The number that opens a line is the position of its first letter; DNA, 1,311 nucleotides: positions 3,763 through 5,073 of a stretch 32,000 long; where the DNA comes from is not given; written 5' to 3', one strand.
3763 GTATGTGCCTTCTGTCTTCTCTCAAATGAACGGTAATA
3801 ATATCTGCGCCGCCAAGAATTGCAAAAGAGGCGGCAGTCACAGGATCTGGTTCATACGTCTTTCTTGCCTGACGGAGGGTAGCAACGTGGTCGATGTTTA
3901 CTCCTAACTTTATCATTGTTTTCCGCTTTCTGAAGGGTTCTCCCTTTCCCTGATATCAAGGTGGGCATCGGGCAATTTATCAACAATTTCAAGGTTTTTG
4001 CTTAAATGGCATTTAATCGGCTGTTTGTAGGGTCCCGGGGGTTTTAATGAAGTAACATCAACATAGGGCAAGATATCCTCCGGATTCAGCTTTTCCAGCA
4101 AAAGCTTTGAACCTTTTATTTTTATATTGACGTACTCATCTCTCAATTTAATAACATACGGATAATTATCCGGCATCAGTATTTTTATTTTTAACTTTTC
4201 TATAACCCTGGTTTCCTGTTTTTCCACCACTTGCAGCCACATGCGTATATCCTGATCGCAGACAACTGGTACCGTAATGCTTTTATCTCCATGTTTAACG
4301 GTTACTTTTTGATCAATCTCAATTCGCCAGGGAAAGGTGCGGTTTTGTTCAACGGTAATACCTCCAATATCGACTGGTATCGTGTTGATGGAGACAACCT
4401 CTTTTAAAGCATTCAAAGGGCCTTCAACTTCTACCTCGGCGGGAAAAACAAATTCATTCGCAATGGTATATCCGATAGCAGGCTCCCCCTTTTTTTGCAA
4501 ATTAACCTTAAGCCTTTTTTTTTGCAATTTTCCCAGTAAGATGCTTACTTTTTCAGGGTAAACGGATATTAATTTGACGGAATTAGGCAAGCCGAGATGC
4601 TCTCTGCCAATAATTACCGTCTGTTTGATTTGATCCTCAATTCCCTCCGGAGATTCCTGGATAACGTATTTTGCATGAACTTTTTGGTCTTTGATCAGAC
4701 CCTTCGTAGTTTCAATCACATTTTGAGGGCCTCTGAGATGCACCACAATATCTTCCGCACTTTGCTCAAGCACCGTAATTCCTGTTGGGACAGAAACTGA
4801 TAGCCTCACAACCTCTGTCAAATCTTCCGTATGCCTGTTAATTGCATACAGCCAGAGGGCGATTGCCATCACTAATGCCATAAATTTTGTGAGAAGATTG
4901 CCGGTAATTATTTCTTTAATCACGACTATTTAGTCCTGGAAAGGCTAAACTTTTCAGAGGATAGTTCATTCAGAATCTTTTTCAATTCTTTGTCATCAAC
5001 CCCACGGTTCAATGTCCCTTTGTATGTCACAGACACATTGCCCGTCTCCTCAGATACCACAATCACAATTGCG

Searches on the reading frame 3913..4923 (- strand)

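Call 86: search_protein_families(library=pfam, proteins=[window:3913-4923:-], max_evalue=0.00001)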
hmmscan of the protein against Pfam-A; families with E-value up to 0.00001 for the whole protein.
window:3913-4923:- (336 aa): 1 family
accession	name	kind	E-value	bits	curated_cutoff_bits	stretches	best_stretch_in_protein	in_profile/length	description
PF07949.17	YbbR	-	1.4e-13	51.4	22.3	1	139-218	2-72/81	YbbR-like protein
